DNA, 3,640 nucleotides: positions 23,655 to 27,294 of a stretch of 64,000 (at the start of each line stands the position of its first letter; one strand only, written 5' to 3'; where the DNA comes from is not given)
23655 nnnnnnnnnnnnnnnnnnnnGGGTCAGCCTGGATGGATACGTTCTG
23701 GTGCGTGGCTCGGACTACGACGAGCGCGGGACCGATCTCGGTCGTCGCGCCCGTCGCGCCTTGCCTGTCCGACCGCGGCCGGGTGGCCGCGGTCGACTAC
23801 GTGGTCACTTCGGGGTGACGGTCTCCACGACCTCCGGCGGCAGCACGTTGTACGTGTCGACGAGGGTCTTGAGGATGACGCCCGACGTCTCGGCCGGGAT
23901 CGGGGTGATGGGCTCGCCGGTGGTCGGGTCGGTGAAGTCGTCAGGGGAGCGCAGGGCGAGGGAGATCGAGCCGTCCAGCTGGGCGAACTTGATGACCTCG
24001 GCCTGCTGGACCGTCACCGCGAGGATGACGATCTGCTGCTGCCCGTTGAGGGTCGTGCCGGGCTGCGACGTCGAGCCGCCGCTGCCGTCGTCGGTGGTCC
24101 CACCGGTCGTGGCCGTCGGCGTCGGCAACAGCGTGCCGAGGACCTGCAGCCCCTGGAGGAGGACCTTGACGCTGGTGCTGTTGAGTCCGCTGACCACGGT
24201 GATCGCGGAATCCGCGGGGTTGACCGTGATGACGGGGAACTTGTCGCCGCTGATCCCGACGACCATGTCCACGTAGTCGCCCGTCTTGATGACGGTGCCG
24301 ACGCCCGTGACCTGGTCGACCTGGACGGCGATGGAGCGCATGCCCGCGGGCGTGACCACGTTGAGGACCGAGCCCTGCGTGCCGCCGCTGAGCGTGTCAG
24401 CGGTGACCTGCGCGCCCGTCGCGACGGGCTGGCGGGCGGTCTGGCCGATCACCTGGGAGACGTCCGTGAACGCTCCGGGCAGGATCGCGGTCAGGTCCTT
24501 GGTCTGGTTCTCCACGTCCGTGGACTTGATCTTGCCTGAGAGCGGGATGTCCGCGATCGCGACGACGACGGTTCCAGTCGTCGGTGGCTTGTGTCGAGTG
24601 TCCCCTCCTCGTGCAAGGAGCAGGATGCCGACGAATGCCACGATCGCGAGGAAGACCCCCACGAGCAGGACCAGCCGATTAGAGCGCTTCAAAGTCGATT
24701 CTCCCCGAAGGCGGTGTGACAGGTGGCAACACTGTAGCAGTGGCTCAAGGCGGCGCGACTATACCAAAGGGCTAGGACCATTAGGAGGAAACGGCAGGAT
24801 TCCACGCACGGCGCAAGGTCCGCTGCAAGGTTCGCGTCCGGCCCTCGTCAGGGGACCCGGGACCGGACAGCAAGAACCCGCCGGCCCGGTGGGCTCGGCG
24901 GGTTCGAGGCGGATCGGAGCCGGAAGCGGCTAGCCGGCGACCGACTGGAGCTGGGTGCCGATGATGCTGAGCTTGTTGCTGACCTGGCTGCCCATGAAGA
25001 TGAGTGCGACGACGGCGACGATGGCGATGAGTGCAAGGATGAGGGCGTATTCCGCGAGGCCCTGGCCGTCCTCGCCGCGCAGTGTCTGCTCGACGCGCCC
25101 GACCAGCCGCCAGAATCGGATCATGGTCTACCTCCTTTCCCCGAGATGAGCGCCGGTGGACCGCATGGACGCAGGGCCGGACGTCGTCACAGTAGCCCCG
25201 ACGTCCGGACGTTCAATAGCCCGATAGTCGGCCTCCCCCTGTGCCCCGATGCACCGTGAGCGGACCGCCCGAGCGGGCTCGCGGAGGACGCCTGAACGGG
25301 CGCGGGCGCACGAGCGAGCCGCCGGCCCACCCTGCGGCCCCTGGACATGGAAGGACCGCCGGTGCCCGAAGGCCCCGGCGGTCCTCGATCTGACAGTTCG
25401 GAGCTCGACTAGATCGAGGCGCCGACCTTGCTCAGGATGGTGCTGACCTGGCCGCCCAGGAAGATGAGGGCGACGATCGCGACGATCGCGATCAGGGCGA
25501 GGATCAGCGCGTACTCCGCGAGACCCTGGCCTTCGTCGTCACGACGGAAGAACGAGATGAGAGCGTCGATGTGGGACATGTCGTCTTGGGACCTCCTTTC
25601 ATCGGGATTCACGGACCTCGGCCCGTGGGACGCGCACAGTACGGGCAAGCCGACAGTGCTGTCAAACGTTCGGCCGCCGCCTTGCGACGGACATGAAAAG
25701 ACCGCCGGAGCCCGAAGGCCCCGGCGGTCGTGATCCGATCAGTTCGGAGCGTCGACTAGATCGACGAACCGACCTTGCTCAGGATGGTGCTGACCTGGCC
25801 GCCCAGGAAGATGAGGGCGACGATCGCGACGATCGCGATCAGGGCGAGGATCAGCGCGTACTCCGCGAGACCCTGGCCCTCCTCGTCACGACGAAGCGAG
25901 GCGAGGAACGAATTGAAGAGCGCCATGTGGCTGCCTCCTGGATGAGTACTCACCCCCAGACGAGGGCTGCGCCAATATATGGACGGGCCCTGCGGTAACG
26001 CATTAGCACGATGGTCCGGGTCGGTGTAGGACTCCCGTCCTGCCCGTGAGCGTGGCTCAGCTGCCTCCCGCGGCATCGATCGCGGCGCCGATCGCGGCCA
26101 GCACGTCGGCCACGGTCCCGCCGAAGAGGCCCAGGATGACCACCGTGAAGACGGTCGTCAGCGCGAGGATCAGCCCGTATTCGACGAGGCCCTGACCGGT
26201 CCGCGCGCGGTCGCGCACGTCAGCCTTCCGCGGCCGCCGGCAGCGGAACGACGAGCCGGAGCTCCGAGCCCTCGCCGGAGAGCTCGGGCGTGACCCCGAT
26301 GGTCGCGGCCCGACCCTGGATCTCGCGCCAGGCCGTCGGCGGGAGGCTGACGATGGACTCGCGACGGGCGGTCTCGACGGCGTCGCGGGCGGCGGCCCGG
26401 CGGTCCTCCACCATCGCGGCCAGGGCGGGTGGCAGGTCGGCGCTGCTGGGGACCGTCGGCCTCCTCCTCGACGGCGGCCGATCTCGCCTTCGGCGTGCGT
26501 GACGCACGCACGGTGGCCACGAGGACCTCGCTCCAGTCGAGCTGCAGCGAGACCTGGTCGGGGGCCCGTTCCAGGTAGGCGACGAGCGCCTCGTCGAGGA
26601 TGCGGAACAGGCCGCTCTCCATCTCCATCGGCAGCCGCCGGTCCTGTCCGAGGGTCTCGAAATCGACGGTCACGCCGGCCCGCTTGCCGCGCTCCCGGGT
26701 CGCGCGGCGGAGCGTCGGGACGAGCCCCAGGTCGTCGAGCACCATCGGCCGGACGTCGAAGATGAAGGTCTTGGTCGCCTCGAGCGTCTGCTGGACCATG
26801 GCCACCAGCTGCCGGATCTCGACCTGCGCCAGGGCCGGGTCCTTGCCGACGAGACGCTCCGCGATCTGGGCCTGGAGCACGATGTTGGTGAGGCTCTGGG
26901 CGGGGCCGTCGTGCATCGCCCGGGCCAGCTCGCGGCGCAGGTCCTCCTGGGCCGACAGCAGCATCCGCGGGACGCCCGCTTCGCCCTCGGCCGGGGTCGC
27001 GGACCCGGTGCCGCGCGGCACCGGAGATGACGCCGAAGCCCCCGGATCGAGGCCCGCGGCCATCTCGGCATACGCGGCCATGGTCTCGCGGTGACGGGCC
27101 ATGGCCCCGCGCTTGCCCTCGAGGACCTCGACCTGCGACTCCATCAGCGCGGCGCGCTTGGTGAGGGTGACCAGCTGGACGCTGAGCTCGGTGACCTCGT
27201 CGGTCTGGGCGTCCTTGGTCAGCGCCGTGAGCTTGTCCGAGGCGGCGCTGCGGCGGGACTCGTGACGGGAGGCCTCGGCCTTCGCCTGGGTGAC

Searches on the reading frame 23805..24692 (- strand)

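Call 31: search_protein_families(library=pfam, proteins=[window:23805-24692:-], max_evalue=0.001)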
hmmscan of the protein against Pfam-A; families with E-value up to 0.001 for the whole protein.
window:23805-24692:- (295 aa): 3 families
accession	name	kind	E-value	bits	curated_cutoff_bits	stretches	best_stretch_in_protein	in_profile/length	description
PF16976.10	RcpC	-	2.6e-14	53.6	28.8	1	110-248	3-114/114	Flp pilus assembly protein RcpC/CpaB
PF08666.17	SAF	-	1.7e-06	28.9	21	1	41-101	2-62/63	SAF domain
PF13144.11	ChapFlgA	-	0.00039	20.9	23.8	1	41-101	2-60/122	Chaperone for flagella basal body P-ring formation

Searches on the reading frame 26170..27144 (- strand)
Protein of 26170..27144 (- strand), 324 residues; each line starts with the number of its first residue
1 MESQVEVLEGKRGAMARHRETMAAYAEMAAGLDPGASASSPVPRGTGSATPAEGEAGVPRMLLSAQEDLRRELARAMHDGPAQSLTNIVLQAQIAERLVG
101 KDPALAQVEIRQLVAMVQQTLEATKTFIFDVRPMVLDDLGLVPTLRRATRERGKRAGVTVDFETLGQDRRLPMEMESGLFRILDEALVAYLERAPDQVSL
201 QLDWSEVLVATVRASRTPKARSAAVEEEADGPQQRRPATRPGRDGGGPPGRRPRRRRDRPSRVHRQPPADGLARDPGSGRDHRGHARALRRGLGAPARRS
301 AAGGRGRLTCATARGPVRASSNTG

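Call 31: search_protein_families(library=pfam, proteins=[window:26170-27144:-], max_evalue=0.001)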
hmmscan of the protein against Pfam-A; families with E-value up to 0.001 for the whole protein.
window:26170-27144:- (324 aa): 1 family
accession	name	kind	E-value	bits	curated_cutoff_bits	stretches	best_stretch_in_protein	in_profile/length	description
PF07730.19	HisKA_3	-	3.2e-13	50.5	24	1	70-136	2-68/68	Histidine kinase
